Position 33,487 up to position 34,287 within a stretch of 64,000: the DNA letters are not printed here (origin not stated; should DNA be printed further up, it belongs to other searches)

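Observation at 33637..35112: Nickel superoxide dismutase with its maturation protease (sodN-sodX) followed by dps in an archaeal context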

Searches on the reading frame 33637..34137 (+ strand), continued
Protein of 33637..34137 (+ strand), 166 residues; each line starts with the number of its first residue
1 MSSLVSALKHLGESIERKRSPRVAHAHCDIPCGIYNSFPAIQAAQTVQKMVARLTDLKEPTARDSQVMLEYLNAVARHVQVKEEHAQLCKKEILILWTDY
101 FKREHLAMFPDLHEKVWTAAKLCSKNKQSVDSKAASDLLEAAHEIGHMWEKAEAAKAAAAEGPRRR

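Call 28: find_encoding_contigs(protein=P0021, flank=10000, max_places=2)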
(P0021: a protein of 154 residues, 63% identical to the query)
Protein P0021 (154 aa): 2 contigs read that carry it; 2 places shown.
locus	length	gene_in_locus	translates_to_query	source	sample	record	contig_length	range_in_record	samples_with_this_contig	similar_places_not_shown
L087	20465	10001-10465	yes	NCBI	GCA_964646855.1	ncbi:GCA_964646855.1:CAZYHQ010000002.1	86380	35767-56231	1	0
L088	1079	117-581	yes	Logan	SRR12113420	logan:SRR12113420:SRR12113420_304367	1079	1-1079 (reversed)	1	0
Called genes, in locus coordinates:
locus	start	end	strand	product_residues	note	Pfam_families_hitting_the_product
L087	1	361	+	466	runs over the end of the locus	PF07992:Pyr_redox_2, PF13738:Pyr_redox_3, PF00070:Pyr_redox, PF02852:Pyr_redox_dim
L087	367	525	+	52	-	-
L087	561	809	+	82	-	PF13192:Thioredoxin_3, PF00462:Glutaredoxin (weak)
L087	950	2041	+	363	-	PF07992:Pyr_redox_2, PF00890:FAD_binding_2 (faint), PF12831:FAD_oxidored (faint), PF13738:Pyr_redox_3, PF00070:Pyr_redox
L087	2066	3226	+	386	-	PF00390:malic, PF03949:Malic_M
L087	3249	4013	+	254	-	PF00106:adh_short, PF08659:KR, PF13561:adh_short_C2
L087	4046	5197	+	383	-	PF02812:ELFV_dehydrog_N, PF00208:ELFV_dehydrog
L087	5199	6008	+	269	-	PF05362:Lon_C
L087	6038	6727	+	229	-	PF20143:NAD_kinase_C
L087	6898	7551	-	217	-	PF00702:Hydrolase, PF13419:HAD_2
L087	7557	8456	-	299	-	-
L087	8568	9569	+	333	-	PF06379:RhaT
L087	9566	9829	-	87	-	PF13370:Fer4_13 (weak), PF13459:Fer4_15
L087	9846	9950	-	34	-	-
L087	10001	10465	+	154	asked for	PF09055:Sod_Ni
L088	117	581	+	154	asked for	PF09055:Sod_Ni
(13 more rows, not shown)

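Call 29: find_encoding_contigs(protein=P0002, flank=10000, max_places=3)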
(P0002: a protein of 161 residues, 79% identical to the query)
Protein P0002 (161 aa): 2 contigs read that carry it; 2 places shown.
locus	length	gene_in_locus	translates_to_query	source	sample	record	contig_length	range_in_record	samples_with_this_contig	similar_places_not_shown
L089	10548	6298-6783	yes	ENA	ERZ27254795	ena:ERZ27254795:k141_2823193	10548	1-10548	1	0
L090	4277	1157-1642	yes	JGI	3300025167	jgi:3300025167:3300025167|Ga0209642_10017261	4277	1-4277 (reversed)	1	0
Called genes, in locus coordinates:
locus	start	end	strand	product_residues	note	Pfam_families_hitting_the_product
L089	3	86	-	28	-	?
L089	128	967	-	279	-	PF01619:Pro_dh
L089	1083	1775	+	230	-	-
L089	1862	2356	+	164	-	-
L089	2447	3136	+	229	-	PF00230:MIP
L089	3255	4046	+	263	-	PF00970:FAD_binding_6, PF00175:NAD_binding_1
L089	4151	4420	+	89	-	PF04014:MazE_antitoxin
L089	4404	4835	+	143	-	PF10130:PIN_2 (weak), PF13470:PIN_3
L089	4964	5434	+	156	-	PF04191:PEMT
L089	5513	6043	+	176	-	PF06181:Urate_ox_N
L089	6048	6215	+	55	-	-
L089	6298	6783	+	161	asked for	PF09055:Sod_Ni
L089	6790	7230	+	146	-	PF10502:Peptidase_S26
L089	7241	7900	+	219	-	PF22175:Ogg-HhH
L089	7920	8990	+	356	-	PF00730:HhH-GPD, PF00633:HHH (faint), PF14815:NUDIX_4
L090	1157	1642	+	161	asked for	PF09055:Sod_Ni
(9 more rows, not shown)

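Call 45: predict_structure(alignment_id=A1)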
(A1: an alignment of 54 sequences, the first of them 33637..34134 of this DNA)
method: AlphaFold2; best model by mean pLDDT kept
length: 166 residues; sequences in the alignment: 54
mean_pLDDT: 92.3   pTM: 0.75
mean pLDDT of the five models: 92.3, 91.5, 91.0, 90.0, 88.9
residues with pLDDT >= 90: 137; 70-90: 17; 50-70: 12; < 50: 0
segments of 3 or more residues with pLDDT < 50: none
pLDDT, mean of each block of 10 residues (from residue 1): 92 90 68 75 98 97 94 98 98 96 96 98 98 98 96 94 77
secondary structure, 60 per line:
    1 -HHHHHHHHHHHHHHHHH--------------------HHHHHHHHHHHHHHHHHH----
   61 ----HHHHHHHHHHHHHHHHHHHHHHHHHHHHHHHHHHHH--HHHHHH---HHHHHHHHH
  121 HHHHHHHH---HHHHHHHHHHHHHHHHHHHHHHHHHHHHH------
elements in order: H2-18 H39-56 H65-100 H103-108 H112-128 H132-160
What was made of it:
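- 33637..33714 (+): sodN leader (pro-peptide), 26 aa: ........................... It ends in the Ala-x-Ala (AHA) cleavage site. AF2 models residues 2-18 as a helix (call 45).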

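Call 48: fold_search(model_id=the predicted structure, library=pdb)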
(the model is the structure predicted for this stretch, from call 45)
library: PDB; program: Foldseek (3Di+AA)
matches with E <= 10: 557; with E <= 0.001: 16
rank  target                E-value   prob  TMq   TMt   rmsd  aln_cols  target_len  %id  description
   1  3g50_A                1.1e-05  1.00  0.59  0.82   4.9       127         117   27  Crystal Structure of NiSOD D3A mutant at 1.9 A (released 2009-04-28)
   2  3g50_C                1.3e-05  1.00  0.57  0.80   5.0       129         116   27  Crystal Structure of NiSOD D3A mutant at 1.9 A (released 2009-04-28)
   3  1t6u_D                1.7e-05  1.00  0.58  0.82   4.8       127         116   28  Nickel Superoxide Dismutase (NiSOD) Native 1.30 A Structure (released 2004-07-13)
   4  1q0d_A                2.1e-05  1.00  0.58  0.80   4.8       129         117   29  Crystal structure of Ni-containing superoxide dismutase with Ni-ligation corresponding to the oxidized state (released 2004-05-18)
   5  3g4x_C                2.9e-05  1.00  0.57  0.80   4.9       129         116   27  Crystal Structure of NiSOD Y9F mutant (released 2009-04-28)
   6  1t6u_F                3.0e-05  1.00  0.56  0.80   4.9       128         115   28  Nickel Superoxide Dismutase (NiSOD) Native 1.30 A Structure (released 2004-07-13)
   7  3g4x_A                3.3e-05  1.00  0.59  0.82   4.8       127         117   27  Crystal Structure of NiSOD Y9F mutant (released 2009-04-28)
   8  1t6u_A                3.3e-05  1.00  0.57  0.80   4.9       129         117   28  Nickel Superoxide Dismutase (NiSOD) Native 1.30 A Structure (released 2004-07-13)
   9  3g50_B                6.2e-05  1.00  0.57  0.83   4.3       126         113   26  Crystal Structure of NiSOD D3A mutant at 1.9 A (released 2009-04-28)
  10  4ncq_B                6.5e-05  1.00  0.57  0.85   2.9       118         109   24  Crystal structure of NiSOD H1A mutant (released 2014-12-24)
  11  1t6q_B                8.0e-05  1.00  0.57  0.83   3.7       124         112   26  Nickel Superoxide Dismutase (NiSOD) CN-treated Apo Structure (released 2004-07-13)
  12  1t6q_A                9.3e-05  1.00  0.57  0.85   3.3       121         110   24  Nickel Superoxide Dismutase (NiSOD) CN-treated Apo Structure (released 2004-07-13)
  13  4ncq_A                9.8e-05  1.00  0.57  0.83   3.8       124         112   26  Crystal structure of NiSOD H1A mutant (released 2014-12-24)
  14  1t6i_C                1.1e-04  1.00  0.58  0.87   1.7       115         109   24  Nickel Superoxide Dismutase (NiSOD) Apo Structure (released 2004-07-13)
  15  1t6i_B                1.6e-04  1.00  0.59  0.87   1.8       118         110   24  Nickel Superoxide Dismutase (NiSOD) Apo Structure (released 2004-07-13)
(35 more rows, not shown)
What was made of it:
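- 33715..34137 (+): Mature NiSOD, 140 aa plus stop: Ni-hook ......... followed by a four-helix bundle. The top 16 PDB Foldseek hits are all NiSOD, with target-normalised TM-score 0.80-0.87 (calls 45, 48).
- On NiSOD (SodN; Pfam PF09055, TIGR02753): Foldseek's top 16 PDB hits are all NiSOD (target-normalised TM-score 0.80-0.87); the next hit has E > 0.1 (calls 45, 48).
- Closest known: Streptomyces coelicolor/seoulensis NiSOD. Same: Same Ni-hook (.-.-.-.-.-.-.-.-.), same four-helix-bundle fold (target-normalised TM-score 0.80-0.87, call 48), an N-terminal pro-peptide removed at Ala|His, and a dedicated S26 Ser/Lys protease encoded next door.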

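Call 59: list_cluster_members(proteins=[window:33637-34134:+, window:34140-34550:+, window:60721-62400:+, window:8647-9918:+, window:17256-18494:-, window:38955-40142:+, window:37207-37794:+])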
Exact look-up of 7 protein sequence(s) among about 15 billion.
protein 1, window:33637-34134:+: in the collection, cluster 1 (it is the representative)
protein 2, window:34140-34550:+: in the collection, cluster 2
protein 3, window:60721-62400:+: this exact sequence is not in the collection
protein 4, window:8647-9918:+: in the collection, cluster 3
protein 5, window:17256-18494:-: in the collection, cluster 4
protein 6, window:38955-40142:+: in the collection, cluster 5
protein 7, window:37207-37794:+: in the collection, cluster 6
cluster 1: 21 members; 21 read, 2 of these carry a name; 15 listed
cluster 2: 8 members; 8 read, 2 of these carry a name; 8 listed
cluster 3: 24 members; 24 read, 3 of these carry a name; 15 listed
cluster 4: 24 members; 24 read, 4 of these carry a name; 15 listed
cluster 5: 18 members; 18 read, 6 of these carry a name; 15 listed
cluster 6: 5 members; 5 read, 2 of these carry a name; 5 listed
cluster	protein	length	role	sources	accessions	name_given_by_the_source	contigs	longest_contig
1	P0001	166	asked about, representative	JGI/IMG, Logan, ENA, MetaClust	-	\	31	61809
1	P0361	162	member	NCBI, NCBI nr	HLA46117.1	MAG TPA: superoxide dismutase, Ni [Thermoplasmata archaeon] | superoxide dismutase, Ni [Thermoplasmata archaeon]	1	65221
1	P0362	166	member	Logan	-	-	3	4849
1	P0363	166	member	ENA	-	-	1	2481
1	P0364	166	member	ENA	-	-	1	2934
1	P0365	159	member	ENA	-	-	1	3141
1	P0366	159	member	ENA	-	-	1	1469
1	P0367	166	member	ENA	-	-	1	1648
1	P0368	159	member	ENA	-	-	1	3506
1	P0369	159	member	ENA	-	-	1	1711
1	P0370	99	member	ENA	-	-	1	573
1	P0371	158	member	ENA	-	-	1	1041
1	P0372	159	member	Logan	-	-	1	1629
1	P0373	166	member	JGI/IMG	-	-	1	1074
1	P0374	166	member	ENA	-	-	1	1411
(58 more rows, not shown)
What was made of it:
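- GenBank's name is 'signal peptidase I' (call 59).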

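Call 60: list_cluster_members(proteins=[P0019, P0020, P0021, P0043, P0045, P0048, P0049, P0059, P0072, P0073])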
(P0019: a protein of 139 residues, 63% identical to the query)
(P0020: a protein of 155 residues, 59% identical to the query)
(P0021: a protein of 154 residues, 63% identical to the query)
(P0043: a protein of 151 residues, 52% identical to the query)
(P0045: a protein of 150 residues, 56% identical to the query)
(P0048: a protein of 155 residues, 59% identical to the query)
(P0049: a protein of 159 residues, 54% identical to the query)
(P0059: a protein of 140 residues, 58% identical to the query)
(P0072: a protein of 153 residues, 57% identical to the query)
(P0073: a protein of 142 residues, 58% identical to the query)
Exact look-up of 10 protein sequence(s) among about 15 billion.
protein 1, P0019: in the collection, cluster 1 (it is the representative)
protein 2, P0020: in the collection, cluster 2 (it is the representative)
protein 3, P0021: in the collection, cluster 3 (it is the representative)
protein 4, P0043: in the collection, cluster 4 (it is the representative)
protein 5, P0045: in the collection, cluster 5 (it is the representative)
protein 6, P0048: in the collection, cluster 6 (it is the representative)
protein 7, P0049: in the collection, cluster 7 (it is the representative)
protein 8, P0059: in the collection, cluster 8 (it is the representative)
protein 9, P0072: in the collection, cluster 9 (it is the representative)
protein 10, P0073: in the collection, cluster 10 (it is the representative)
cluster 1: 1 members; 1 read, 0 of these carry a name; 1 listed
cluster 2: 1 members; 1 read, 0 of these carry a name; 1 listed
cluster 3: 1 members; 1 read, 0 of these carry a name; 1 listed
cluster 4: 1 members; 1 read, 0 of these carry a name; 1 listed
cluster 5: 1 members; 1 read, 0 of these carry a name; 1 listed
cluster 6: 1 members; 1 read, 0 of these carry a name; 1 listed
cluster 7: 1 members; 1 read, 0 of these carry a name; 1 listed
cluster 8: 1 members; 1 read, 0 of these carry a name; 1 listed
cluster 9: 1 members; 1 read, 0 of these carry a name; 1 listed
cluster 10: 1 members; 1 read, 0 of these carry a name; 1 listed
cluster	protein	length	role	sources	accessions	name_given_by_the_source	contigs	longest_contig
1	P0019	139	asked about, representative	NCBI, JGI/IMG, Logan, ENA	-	-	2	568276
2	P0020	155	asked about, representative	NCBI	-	-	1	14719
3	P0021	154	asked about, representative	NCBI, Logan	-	-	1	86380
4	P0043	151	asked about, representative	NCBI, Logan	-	-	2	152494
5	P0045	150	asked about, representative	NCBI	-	-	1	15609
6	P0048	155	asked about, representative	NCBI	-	-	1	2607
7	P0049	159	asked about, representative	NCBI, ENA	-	-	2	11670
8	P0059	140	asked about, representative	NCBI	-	-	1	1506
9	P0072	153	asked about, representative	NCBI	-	-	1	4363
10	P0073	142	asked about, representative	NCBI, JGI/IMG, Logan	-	-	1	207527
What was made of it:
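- Tried and rejected: Naming the organisms behind the NCBI-sourced next-closest SodNs by cluster look-up (call 60): no names returned.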

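Call 61: find_encoding_contigs(protein=P0019, flank=8000, max_places=1)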
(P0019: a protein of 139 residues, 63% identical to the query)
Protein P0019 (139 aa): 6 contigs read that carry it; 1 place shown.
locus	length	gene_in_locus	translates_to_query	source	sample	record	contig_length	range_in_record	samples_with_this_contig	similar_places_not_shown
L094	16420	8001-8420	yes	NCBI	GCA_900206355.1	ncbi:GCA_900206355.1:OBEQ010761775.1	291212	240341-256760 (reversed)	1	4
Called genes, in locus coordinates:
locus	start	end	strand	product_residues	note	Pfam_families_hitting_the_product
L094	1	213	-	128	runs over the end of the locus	-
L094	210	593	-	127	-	-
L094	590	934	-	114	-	-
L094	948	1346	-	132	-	-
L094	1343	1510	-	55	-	PF04021:Class_IIIsignal (faint)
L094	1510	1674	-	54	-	PF04021:Class_IIIsignal (weak)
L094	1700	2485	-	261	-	PF01478:Peptidase_A24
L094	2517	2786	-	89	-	PF04021:Class_IIIsignal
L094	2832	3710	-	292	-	PF00482:T2SSF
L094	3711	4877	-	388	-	PF00482:T2SSF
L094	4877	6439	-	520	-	PF00437:T2SSE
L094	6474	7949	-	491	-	PF00587:tRNA-synt_2b, PF03129:HGTP_anticodon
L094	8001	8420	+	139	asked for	PF09055:Sod_Ni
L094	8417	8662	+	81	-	PF00717:Peptidase_S24 (weak), PF10502:Peptidase_S26 (faint)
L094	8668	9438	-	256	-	-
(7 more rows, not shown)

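Call 62: find_encoding_contigs(protein=P0020, flank=8000, max_places=1)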
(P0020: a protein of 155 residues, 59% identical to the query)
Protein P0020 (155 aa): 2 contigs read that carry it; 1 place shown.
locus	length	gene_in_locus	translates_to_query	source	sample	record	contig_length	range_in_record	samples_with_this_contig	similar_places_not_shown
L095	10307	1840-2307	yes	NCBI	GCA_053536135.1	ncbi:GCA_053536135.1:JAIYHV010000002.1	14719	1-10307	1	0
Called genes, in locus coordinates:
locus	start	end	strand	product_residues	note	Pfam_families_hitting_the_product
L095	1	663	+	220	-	?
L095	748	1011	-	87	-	-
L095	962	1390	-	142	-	PF02698:DUF218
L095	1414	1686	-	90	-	PF13459:Fer4_15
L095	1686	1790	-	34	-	-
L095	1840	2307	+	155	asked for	PF09055:Sod_Ni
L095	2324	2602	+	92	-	PF00717:Peptidase_S24, PF10502:Peptidase_S26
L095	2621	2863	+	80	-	-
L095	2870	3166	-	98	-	-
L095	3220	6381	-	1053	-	PF08471:Ribonuc_red_2_N, PF02867:Ribonuc_red_lgC, PF12637:TSCPD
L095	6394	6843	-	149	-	PF22811:Zn_ribbon_NrdR, PF03477:ATP-cone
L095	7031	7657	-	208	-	PF00318:Ribosomal_S2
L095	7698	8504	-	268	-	PF09754:PAC2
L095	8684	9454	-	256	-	PF00575:S1 (weak), PF07541:EIF_2_alpha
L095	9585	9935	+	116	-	PF01381:HTH_3 (weak)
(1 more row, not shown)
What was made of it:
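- Tried and rejected: Gene context was used instead (calls 28, 61, 62).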

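Call 63: find_encoding_contigs(protein=P0010, flank=6000, max_places=1)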
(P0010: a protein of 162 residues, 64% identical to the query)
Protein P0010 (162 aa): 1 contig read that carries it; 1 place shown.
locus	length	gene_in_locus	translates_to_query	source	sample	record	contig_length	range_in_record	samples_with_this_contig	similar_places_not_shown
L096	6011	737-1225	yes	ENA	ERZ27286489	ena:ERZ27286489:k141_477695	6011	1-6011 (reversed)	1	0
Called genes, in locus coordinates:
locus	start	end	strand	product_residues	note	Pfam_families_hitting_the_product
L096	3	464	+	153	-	?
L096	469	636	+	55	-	-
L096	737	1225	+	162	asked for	PF09055:Sod_Ni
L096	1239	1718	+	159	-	PF10502:Peptidase_S26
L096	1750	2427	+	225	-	PF22175:Ogg-HhH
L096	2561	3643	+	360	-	PF00730:HhH-GPD, PF00633:HHH, PF14815:NUDIX_4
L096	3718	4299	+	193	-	PF04013:Methyltrn_RNA_2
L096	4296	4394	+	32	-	-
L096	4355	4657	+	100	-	-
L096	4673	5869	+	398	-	PF02749:QRPTase_N, PF01729:QRPTase_C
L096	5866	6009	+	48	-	?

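Call 64: find_encoding_contigs(protein=P0015, flank=6000, max_places=1)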
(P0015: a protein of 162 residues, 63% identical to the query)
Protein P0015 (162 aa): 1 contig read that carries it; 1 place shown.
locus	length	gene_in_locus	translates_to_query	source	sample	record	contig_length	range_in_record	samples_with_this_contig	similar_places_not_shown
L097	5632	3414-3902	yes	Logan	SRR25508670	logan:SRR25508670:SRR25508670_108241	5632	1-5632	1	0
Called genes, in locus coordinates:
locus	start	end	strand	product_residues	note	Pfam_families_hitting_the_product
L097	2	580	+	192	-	?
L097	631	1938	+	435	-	PF08003:Methyltransf_9 (weak), PF01209:Ubie_methyltran, PF13489:Methyltransf_23, PF05175:MTS, PF13847:Methyltransf_31, PF08241:Methyltransf_11, PF08242:Methyltransf_12, PF13649:Methyltransf_25, +2 more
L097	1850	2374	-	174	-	PF13473:Cupredoxin_1, PF07732:Cu-oxidase_3 (weak)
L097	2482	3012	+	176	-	PF06181:Urate_ox_N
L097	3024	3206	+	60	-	-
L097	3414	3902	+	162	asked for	PF09055:Sod_Ni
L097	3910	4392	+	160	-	PF10502:Peptidase_S26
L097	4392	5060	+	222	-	PF22175:Ogg-HhH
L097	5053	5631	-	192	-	?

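Call 65: find_encoding_contigs(protein=P0014, flank=6000, max_places=1)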
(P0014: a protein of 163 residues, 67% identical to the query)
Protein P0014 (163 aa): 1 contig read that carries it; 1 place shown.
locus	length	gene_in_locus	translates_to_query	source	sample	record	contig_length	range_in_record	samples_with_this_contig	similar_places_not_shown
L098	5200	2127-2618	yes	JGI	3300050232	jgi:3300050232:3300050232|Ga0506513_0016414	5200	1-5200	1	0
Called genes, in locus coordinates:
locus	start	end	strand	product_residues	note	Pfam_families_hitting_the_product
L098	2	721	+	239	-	?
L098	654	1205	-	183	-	PF13473:Cupredoxin_1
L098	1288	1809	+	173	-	PF06181:Urate_ox_N (weak)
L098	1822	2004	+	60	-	-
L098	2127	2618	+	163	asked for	PF09055:Sod_Ni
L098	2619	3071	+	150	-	PF10502:Peptidase_S26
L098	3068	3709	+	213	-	PF22175:Ogg-HhH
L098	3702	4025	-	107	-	PF00293:NUDIX, PF14815:NUDIX_4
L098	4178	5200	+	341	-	?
